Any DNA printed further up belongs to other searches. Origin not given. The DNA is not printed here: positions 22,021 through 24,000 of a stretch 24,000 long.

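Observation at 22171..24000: Large open-ended ORF missing from the ORF track: coiled coil, propeller-like beta region and helical region, probably the N-terminal part of a giant ATPase-type protein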

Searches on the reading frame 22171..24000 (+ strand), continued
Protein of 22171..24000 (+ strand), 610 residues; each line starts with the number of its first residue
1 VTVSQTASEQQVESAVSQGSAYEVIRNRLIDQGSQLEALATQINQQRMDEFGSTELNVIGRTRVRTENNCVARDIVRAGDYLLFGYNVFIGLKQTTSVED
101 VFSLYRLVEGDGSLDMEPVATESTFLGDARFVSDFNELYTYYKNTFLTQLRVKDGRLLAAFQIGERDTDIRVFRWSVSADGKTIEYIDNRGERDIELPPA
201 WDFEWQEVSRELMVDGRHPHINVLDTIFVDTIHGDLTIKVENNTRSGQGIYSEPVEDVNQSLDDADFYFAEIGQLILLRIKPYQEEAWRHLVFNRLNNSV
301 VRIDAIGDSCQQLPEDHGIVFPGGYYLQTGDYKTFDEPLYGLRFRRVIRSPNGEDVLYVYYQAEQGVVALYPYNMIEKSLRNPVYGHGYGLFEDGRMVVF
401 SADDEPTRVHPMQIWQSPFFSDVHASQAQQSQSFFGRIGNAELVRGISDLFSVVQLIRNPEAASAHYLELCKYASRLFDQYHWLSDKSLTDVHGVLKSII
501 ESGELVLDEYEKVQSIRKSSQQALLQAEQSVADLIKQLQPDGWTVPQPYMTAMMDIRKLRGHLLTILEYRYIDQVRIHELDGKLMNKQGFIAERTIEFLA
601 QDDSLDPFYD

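Call 38: find_homologous_proteins(query=L004:13490-15247:+)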
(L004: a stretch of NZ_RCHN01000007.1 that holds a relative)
Query L004:13490-15247:+ (586 aa): 1879 proteins with E <= 0.001 among 8000 candidates; the best 120 are listed.
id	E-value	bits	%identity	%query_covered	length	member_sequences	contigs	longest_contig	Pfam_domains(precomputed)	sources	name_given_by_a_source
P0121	4.7e-269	911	69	100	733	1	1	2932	PF00004.36,PF13401.13,PF07728.21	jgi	jgi:MoxR-like ATPase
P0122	1.3e-259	880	69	96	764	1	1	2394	PF00004.36,PF13401.13,PF07728.21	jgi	jgi:hypothetical protein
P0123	1.0e-240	818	66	96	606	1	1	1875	PF00004.36,PF13401.13,PF07728.21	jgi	-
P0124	8.2e-238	808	64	98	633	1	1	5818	PF00004.36,PF13401.13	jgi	jgi:hypothetical protein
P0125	1.4e-237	808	66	95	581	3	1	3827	PF00004.36,PF13401.13,PF07728.21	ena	-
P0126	2.4e-237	807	62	99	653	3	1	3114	PF00004.36,PF13401.13,PF07728.21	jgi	jgi:hypothetical protein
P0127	3.9e-237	806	63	97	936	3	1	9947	PF00004.36,PF07728.21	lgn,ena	-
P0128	3.2e-236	803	63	97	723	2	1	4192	PF00004.36,PF13401.13,PF07728.21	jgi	jgi:hypothetical protein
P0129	2.4e-235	800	64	96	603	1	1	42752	PF00004.36,PF13401.13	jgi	-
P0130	2.4e-234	797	64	96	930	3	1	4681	PF00004.36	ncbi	ncbi:MAG: hypothetical protein ACI8W7_003791 [Gammaproteobacteria bacterium]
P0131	2.1e-233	794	62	97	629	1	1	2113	PF00004.36,PF07728.21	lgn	-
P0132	1.3e-232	791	63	96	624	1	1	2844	PF00004.36,PF13401.13,PF07728.21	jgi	jgi:hypothetical protein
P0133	2.3e-232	790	62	96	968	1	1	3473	PF00004.36,PF13401.13,PF07728.21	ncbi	ncbi:MAG: AAA family ATPase, partial [Gammaproteobacteria bacterium]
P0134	6.8e-230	782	61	96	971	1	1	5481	PF00004.36,PF13401.13,PF07728.21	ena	-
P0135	1.5e-227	774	62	96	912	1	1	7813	PF00004.36,PF07728.21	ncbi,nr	ncbi:MAG TPA: ATP-binding protein, partial [Crenotrichaceae bacterium]|nr:ATP-binding protein [Creno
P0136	2.3e-226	770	61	96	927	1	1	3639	PF00004.36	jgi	jgi:hypothetical protein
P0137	2.2e-225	767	65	88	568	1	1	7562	PF00004.36,PF07728.21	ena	-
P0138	3.9e-225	766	62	96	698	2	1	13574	PF00004.36,PF07728.21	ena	-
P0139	6.0e-225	766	65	90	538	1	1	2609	PF00004.36,PF13401.13,PF07728.21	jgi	-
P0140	8.8e-225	765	65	90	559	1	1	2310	PF00004.36,PF13401.13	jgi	jgi:hypothetical protein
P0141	1.3e-224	765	61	95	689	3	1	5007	PF00004.36,PF07728.21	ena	-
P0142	1.4e-224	765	60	97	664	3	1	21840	PF00004.36,PF13401.13,PF07728.21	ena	-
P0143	4.0e-223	760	62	95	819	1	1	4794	PF00126.34,PF00004.36,PF13401.13,PF07728.21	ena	-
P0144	4.4e-223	760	60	98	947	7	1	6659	PF00004.36,PF13401.13,PF07728.21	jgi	jgi:hypothetical protein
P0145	4.6e-223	760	66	88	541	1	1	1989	PF00004.36,PF13401.13,PF07728.21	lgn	-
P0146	7.0e-223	759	62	94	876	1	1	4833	PF00004.36,PF07728.21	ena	-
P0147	5.0e-222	756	59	97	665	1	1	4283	PF00004.36,PF07728.21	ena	-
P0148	1.6e-221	755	59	99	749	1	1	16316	PF00004.36,PF13401.13,PF07728.21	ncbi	ncbi:ATP-binding protein, partial [Kaarinaea lacus]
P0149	2.7e-221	754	60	95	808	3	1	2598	PF00004.36,PF13401.13,PF07728.21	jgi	jgi:MoxR-like ATPase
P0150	4.8e-220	750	66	85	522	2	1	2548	PF00004.36,PF13401.13,PF07728.21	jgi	jgi:hypothetical protein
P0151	7.5e-220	749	61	98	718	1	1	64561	PF00004.36,PF07728.21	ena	-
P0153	2.6e-219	747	59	97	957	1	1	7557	PF00004.36,PF07728.21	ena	-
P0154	3.2e-217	740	63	88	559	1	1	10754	PF00004.36,PF13401.13,PF07728.21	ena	-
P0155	3.6e-217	740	59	95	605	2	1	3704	PF00004.36,PF13401.13,PF07728.21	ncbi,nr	ncbi:MAG: ATP-binding protein, partial [Xanthomonadales bacterium]|nr:ATP-binding protein [Xanthomon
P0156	4.8e-217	740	60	96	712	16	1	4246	PF00004.36,PF13401.13,PF07728.21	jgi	jgi:hypothetical protein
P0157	5.7e-217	740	60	95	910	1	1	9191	PF00004.36,PF13401.13,PF07728.21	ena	-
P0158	1.4e-216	738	61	95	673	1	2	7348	PF00004.36,PF13401.13,PF07728.21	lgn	-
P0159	1.5e-216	738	71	78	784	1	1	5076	PF00004.36,PF07728.21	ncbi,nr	ncbi:MAG TPA: AAA family ATPase, partial [Longimicrobium sp.]|nr:AAA family ATPase [Longimicrobium s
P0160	1.8e-216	738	58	98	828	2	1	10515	PF00004.36,PF13401.13,PF07728.21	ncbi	ncbi:MAG: ATP-binding protein, partial [Marinicella sp.]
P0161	2.8e-216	737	60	93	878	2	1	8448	PF00004.36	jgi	jgi:hypothetical protein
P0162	5.3e-216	736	72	78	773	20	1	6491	PF00004.36,PF07728.21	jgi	jgi:hypothetical protein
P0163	1.1e-215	735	63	90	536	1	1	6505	PF00004.36,PF13401.13,PF07728.21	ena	-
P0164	3.0e-215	734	63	87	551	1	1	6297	PF00004.36,PF13401.13,PF07728.21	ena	-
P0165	3.3e-215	734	63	87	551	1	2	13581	PF00004.36,PF13401.13,PF07728.21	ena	-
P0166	1.0e-214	732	56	95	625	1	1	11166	PF00004.36,PF13401.13,PF07728.21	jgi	-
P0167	1.1e-214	732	64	88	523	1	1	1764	PF00004.36,PF13401.13,PF07728.21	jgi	jgi:hypothetical protein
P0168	2.7e-214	731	57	98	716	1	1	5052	PF00004.36,PF13401.13,PF07728.21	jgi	jgi:hypothetical protein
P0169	3.5e-214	730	60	96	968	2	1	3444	PF00004.36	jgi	jgi:hypothetical protein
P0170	4.0e-214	730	63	87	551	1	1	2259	PF00004.36,PF13401.13,PF07728.21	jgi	jgi:hypothetical protein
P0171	4.5e-214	730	60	96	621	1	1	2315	PF00004.36,PF07728.21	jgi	jgi:MoxR-like ATPase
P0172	4.7e-214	730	59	94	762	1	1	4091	PF00004.36,PF13401.13,PF07728.21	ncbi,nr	ncbi:MAG: ATP-binding protein, partial [Alcanivoracaceae bacterium]|nr:ATP-binding protein [Alcanivo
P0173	6.9e-214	729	65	84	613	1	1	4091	PF00004.36,PF07728.21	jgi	jgi:hypothetical protein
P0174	7.8e-214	729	59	96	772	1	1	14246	PF00004.36,PF13401.13,PF07728.21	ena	-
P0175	1.2e-213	729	58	95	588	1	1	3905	PF00004.36,PF13401.13,PF07728.21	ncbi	ncbi:MAG: ATP-binding protein [Marinicellaceae bacterium]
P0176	4.0e-213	727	70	78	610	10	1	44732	PF00004.36,PF07728.21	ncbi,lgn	ncbi:TPA: AAA family ATPase [Stenotrophomonas maltophilia]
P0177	4.5e-213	727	69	81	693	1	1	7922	PF00004.36,PF07728.21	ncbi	ncbi:AAA family ATPase, partial [Stenotrophomonas sp. P5_B8]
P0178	8.3e-213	726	59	96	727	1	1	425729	PF00004.36,PF07728.21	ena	-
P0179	1.4e-212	725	68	83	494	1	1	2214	PF00004.36,PF13401.13,PF07728.21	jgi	jgi:hypothetical protein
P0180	1.5e-212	725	61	93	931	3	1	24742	PF00004.36,PF13401.13,PF07728.21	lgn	-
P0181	1.7e-212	725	70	78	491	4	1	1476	PF00004.36,PF07728.21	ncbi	ncbi:AAA family ATPase, partial [Stenotrophomonas cyclobalanopsidis]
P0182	4.8e-212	723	53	94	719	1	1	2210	PF00004.36,PF07728.21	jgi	-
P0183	7.1e-212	723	58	96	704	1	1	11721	PF00004.36,PF13401.13,PF07728.21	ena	-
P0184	8.2e-212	722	58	94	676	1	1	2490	PF00004.36,PF13401.13,PF07728.21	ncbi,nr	ncbi:MAG TPA: ATP-binding protein, partial [Oceanospirillales bacterium]|nr:ATP-binding protein [Oce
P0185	1.2e-211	722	59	97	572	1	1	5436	PF00004.36,PF07728.21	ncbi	ncbi:MAG: AAA family ATPase, partial [Gammaproteobacteria bacterium]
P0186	1.2e-211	722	70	77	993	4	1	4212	PF00004.36,PF07728.21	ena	-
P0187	1.7e-211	721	62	87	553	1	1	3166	PF00004.36,PF13401.13,PF07728.21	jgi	jgi:hypothetical protein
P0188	2.3e-211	721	70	79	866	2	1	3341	PF00004.36,PF13401.13,PF07728.21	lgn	-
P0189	5.2e-211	720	63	86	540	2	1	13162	PF00004.36,PF07728.21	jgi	-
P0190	5.4e-211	720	69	79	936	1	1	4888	PF00004.36,PF07728.21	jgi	-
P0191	6.3e-211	720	61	93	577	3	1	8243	PF00004.36,PF13401.13,PF07728.21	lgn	-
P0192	6.4e-211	720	55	95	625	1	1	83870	PF00004.36,PF13401.13,PF07728.21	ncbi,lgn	-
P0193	6.8e-211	719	61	94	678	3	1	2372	PF00004.36,PF13401.13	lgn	-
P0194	1.1e-210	719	55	97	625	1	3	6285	PF00004.36,PF13401.13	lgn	-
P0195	1.3e-210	719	70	77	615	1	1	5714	PF00004.36,PF07728.21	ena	-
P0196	1.9e-210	718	58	95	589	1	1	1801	PF00004.36,PF13401.13,PF07728.21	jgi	-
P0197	1.8e-209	715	57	95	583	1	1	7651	PF00004.36,PF13401.13,PF07728.21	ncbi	-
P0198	4.4e-209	713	60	95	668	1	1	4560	PF00004.36,PF07728.21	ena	-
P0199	5.2e-209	713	60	95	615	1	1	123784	PF00004.36,PF07728.21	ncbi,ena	-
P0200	7.6e-209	713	60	95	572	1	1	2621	PF00004.36,PF07728.21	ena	-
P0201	1.2e-208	712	57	96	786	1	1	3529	PF00004.36,PF13401.13,PF07728.21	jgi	-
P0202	1.3e-208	712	68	81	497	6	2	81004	PF00004.36,PF13401.13,PF07728.21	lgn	-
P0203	1.5e-208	712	64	83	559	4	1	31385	PF00004.36,PF07728.21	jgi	-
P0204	1.8e-208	711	68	79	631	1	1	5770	PF00004.36,PF07728.21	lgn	-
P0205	2.7e-208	711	60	95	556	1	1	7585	PF00004.36,PF07728.21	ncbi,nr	ncbi:MAG: DNA repair protein, partial [Pseudomonas sp.]|nr:DNA repair protein [Pseudomonas sp.]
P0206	4.9e-208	710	60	95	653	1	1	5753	PF00004.36,PF07728.21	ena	-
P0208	7.1e-208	710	60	95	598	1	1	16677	PF00004.36,PF07728.21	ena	-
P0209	7.6e-208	709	59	96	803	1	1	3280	PF00004.36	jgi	jgi:hypothetical protein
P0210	7.8e-208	709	60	95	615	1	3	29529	PF00004.36,PF07728.21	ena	-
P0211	9.2e-208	709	61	94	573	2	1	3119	PF00004.36,PF13401.13,PF07728.21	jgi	jgi:hypothetical protein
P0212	9.7e-208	709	60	95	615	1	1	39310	PF00004.36,PF07728.21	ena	-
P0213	2.1e-207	708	61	94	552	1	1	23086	PF00004.36,PF07728.21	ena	-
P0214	3.1e-207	707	60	95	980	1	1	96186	PF00004.36,PF07728.21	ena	-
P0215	3.5e-207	707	68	79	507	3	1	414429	PF00004.36,PF13401.13,PF07728.21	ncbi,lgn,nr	nr:AAA family ATPase [Proteus mirabilis]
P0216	3.6e-207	707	72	74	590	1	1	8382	PF00004.36,PF07728.21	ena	-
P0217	9.5e-207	706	54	95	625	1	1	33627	PF00004.36,PF13401.13,PF07728.21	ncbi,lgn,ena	-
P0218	1.3e-206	705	61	94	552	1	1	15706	PF00004.36,PF07728.21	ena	-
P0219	1.5e-206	705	68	79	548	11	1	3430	PF00004.36,PF13401.13,PF07728.21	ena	-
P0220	3.2e-206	704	66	79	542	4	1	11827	PF00004.36,PF13401.13,PF07728.21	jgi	jgi:MoxR-like ATPases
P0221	4.4e-206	704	56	91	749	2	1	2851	PF00004.36,PF13401.13,PF07728.21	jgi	jgi:MoxR-like ATPase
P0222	9.4e-206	703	66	80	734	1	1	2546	PF00004.36,PF13401.13,PF07728.21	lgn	-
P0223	1.1e-205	702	68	79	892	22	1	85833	PF00004.36,PF13401.13,PF07728.21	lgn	-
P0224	1.2e-205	702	67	79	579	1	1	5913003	PF00004.36,PF13401.13,PF07728.21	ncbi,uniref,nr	ncbi:Uncharacterised protein [Budvicia aquatica]|uniref:AAA+ ATPase domain-containing protein n=1 Ta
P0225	1.2e-205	702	66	79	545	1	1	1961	PF00004.36,PF13401.13,PF07728.21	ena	-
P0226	1.9e-205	701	67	79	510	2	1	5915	PF00004.36,PF07728.21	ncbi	ncbi:AAA domain-containing protein, partial [Providencia alcalifaciens]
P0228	3.0e-205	701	65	82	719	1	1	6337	PF00004.36,PF13401.13,PF07728.21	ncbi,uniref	ncbi:AAA family ATPase, partial [Psychrobacter sp. T6-1]|uniref:AAA family ATPase n=1 Tax=Psychrobac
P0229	4.2e-205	700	54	97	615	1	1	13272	PF00004.36,PF13401.13,PF07728.21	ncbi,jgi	jgi:hypothetical protein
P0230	5.1e-205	700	68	79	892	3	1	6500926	PF00004.36,PF07728.21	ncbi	-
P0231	6.6e-205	700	65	82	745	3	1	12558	PF00004.36,PF13401.13,PF07728.21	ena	-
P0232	1.2e-204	699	72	74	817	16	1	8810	PF00004.36,PF07728.21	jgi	-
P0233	2.6e-204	698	55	95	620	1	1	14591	PF00004.36,PF07728.21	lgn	-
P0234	5.3e-204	697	63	85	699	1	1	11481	PF00004.36,PF13401.13,PF07728.21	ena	-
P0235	8.8e-204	696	66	80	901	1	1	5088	PF00004.36,PF13401.13,PF07728.21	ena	-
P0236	2.1e-203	695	78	67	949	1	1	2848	PF00004.36,PF13401.13,PF25472.2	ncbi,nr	ncbi:MAG TPA: AAA family ATPase, partial [Blastocatellia bacterium]|nr:AAA family ATPase [Blastocate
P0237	3.2e-203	694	66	79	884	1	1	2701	PF00004.36,PF13401.13,PF07728.21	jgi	jgi:hypothetical protein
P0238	8.5e-203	693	63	84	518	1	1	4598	PF00004.36,PF07728.21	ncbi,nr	ncbi:MAG: ATP-binding protein, partial [Kangiellaceae bacterium]|nr:ATP-binding protein [Kangiellace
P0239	1.0e-202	692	64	82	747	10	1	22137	PF00004.36,PF13401.13,PF07728.21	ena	-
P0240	1.3e-202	692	65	82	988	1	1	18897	PF00004.36,PF13401.13,PF07728.21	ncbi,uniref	ncbi:ATP-binding protein, partial [Psychrobacter sp. JCM 18903]|uniref:ATP-binding protein n=1 Tax=P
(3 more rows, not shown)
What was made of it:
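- Closest known: MoxR-type AAA+ chaperones. Same: JGI names some fragments 'MoxR-like ATPase' (call 38).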

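Call 39: search_protein_families(library=pfam, proteins=[L008:15310-15843:+, L024:15185-15874:+, L010:15654-16223:+, L052:15234-16373:+, L005:6020-7198:-], max_evalue=0.01)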
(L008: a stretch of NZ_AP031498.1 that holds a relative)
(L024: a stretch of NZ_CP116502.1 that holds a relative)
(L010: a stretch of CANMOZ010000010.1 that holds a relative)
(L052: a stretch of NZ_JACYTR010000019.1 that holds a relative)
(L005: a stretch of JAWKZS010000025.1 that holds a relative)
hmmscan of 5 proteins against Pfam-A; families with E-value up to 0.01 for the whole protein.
L008:15310-15843:+ (177 aa): 2 families
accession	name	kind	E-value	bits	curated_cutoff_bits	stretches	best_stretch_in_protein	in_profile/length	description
PF13453.11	Zn_ribbon_TFIIB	-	2.6e-08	33.6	22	2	65-105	1-38/41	Transcription factor zinc-finger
PF04981.18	NMD3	-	0.00056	19.9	24.9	1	63-135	13-82/243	NMD3 family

L024:15185-15874:+ (229 aa): 3 families
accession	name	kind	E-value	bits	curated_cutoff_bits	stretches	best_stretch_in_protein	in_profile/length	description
PF13091.12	PLDc_2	-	3.3e-30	105.1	27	1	103-223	4-132/132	PLD-like domain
PF07894.18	SACK1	-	1e-05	25.7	21.4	0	171-225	218-271/274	Scaffolding anchor of CK1 domain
PF00614.28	PLDc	-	0.0024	18.3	21.9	1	172-193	5-26/28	Phospholipase D Active site motif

L010:15654-16223:+ (189 aa): 1 family
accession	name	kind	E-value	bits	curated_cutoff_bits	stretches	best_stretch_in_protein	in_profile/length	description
PF01694.28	Rhomboid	-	8.5e-18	65.4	22.6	1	46-178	4-140/143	Rhomboid domain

L052:15234-16373:+ (379 aa): 1 family
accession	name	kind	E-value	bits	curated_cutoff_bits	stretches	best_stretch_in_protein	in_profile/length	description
PF00990.26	GGDEF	-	2.8e-34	118.7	23.8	1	230-353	31-161/161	Diguanylate cyclase, GGDEF domain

L005:6020-7198:- (392 aa): 1 family
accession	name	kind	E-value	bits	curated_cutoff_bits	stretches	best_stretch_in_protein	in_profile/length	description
PF25788.1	Ig_Rha78A_N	-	2.6e-05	24.9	27.4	1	316-389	35-100/105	Rha78A-like, N-terminal immunoglobulin domain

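Call 49: predict_structure(alignment_id=A3)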
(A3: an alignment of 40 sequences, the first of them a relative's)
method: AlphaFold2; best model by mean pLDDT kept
length: 581 residues; sequences in the alignment: 40
mean_pLDDT: 71.4   pTM: 0.49
mean pLDDT of the five models: 71.4, 67.7, 66.3, 65.4, 65.0
residues with pLDDT >= 90: 71; 70-90: 277; 50-70: 144; < 50: 89
segments of 3 or more residues with pLDDT < 50: 1-6, 61-66, 95-109, 229-233, 235-250, 468-475, 496-507, 564-581
pLDDT, mean of each block of 10 residues (from residue 1): 48 61 80 87 84 71 49 62 63 50 42 64 79 88 88 91 89 85 79 69 87 81 64 43 45 63 74 79 83 90 87 92 91 83 79 80 86 91 88 82 89 92 86 60 62 67 54 49 58 47 42 65 67 74 77 73 47 37 30
secondary structure, 60 per line:
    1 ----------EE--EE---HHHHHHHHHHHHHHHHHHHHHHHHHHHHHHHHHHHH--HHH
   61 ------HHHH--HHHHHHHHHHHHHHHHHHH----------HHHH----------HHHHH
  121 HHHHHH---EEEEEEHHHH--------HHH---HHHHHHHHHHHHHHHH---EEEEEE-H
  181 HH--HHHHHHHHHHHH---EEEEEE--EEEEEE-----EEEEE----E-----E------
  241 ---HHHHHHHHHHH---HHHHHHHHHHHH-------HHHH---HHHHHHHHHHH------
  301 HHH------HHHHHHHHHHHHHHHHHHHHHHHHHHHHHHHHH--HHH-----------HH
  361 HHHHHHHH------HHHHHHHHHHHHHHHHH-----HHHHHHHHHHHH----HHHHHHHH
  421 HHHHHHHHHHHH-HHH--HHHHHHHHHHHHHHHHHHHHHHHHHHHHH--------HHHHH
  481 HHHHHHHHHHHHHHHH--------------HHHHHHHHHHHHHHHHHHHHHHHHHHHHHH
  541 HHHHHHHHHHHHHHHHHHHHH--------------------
elements in order: H20-55 H67-70 H73-91 H102-105 H116-126 E130-135 H136-139 H154-169 E173-178 H185-196 E200-205 E208-213 E219-223 H244-254 H258-269 H277-280 H284-294 H310-342 H359-368 H375-391 H397-408 H413-432 H439-467 H476-496 H511-561
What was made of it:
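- The C-terminal model has only moderate confidence (pLDDT 71, call 49).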

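Call 51: fold_search(model_id=the predicted structure, library=pdb)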
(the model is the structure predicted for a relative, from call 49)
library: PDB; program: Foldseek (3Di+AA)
matches with E <= 10: 345; with E <= 0.001: 3
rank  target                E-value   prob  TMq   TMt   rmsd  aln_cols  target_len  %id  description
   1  9qhg_E                6.9e-04  1.00  0.14  0.31  13.1       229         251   16  NorQD complex state 4 from Jhaorihella thermophila (released 2026-03-25)
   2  5c3c_B                8.4e-04  1.00  0.18  0.36  11.0       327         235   13  Structural characterization of a newly identified component of alpha-carboxysomes: The AAA+ domain Protein cso-CbbQ (released 2015-11-18)
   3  9qhf_E                9.7e-04  1.00  0.15  0.32   6.9       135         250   20  NorQD complex state 3 from Jhaorihella thermophila (released 2026-03-25)
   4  9qhf_F                1.0e-03  1.00  0.18  0.35  10.9       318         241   13  NorQD complex state 3 from Jhaorihella thermophila (released 2026-03-25)
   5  9qh8_F                1.1e-03  1.00  0.21  0.38  10.3       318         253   14  reduced NorQ-NorD VWA domain complex from Paracoccus denitrificans (released 2026-03-25)
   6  9qh8_A                1.7e-03  1.00  0.21  0.39  10.2       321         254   14  reduced NorQ-NorD VWA domain complex from Paracoccus denitrificans (released 2026-03-25)
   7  9qh4_C                1.8e-03  1.00  0.21  0.38   9.5       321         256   14  NorQ hexamer from Paracoccus denitrificans (released 2026-03-25)
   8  7xbk_B                2.0e-03  0.98  0.18  0.27  17.1       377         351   13  Structure and mechanism of a mitochondrial AAA+ disaggregase CLPB (released 2023-01-25)
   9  9qh7_E                2.2e-03  0.99  0.18  0.32  11.1       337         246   12  NorQ in complex with NorD VWA domain steep staircase subset 1 from Paracoccus denitrificans (released 2026-03-25)
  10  9qh4_F                2.3e-03  1.00  0.20  0.36  10.4       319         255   14  NorQ hexamer from Paracoccus denitrificans (released 2026-03-25)
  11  9qhd_C                2.9e-03  1.00  0.20  0.37   9.8       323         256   13  NorQD complex state 1 from Jhaorihella thermophila (released 2026-03-25)
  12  7xbk_G                3.2e-03  0.95  0.18  0.28  17.9       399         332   13  Structure and mechanism of a mitochondrial AAA+ disaggregase CLPB (released 2023-01-25)
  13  9qhd_F                4.1e-03  0.99  0.19  0.37  13.4       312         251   13  NorQD complex state 1 from Jhaorihella thermophila (released 2026-03-25)
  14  7uiy_D                4.1e-03  0.96  0.18  0.18  16.9       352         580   11  ClpAP complex bound to ClpS N-terminal extension, class IIIa (released 2022-10-26)
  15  7xbk_A                4.1e-03  0.95  0.19  0.27  17.5       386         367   12  Structure and mechanism of a mitochondrial AAA+ disaggregase CLPB (released 2023-01-25)
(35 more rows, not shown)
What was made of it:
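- On AAA+ superfamily: The moderate-confidence model matches AAA+ structures (calls 49, 51).
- On MoxR family (AAA_5 type): NorQ and CbbQ are the top fold matches but weak, E about 1e-3 (call 51).
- Closest known: Vps4/CdvC. Different: The fold is nearer to MoxR, ClpB and RuvB (call 51).
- Closest known: MoxR-type AAA+ chaperones. Same: Best Foldseek matches: NorQ and CbbQ, E = 7e-4 to 5e-3 (call 51).
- The AAA+ module's fold matches protein-remodelling ATPases (NorQ, CbbQ, Skd3/ClpB) (call 51). The top fold matches are MoxR-type NorQ and CbbQ, then ClpB and RuvB (call 51).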
